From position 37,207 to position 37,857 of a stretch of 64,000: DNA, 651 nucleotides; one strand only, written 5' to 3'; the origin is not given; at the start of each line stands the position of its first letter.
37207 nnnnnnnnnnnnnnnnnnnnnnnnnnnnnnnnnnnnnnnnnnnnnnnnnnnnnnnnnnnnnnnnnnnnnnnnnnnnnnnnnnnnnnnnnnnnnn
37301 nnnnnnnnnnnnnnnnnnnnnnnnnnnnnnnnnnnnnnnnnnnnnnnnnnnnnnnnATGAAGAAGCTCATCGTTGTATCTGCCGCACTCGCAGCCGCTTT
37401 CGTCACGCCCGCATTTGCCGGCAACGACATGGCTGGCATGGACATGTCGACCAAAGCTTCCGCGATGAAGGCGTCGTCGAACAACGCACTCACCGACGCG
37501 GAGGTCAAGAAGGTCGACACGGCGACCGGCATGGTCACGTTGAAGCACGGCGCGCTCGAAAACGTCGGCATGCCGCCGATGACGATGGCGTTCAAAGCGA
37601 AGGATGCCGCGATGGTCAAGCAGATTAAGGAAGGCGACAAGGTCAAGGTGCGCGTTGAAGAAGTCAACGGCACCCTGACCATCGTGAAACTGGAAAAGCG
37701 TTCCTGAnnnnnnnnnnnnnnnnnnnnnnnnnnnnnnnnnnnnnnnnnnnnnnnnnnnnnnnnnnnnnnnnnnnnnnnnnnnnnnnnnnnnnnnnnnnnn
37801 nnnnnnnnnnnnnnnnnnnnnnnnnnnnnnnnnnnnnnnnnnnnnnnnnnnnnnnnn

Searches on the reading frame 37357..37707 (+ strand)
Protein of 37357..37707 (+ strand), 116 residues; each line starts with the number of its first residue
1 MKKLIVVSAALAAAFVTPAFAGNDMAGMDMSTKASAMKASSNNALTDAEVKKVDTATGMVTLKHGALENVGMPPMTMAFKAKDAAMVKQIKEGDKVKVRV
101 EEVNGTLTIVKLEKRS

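Call 26: search_protein_families(library=pfam, proteins=[window:37357-37707:+], max_evalue=0.1)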
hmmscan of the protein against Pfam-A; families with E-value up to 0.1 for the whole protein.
window:37357-37707:+ (116 aa): 6 families
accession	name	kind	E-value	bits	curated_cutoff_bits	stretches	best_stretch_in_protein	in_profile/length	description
PF11604.15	CusF_Ec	-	7.9e-25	86.9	27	1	45-114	3-72/72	Copper binding periplasmic protein CusF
PF04014.23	MazE_antitoxin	-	0.0084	16.5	24.7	1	89-114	21-45/48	Antidote-toxin recognition MazE, bacterial antitoxin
PF25522.1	OB_cyt-4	-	0.049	14.6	27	0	64-104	26-65/77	Mitochondrial protein cyt-4, OB-fold domain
PF04225.17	LysM_OapA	-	0.069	13.7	22.3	0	86-114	39-66/85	Opacity-associated protein A LysM-like domain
PF20535.3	DUF6750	-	0.092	13.1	27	1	7-51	27-70/128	Family of unknown function (DUF6750)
PF24685.1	OB_RRP5_4th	-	0.094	13.2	31.5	0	44-102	11-70/92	RRP5 OB-fold domain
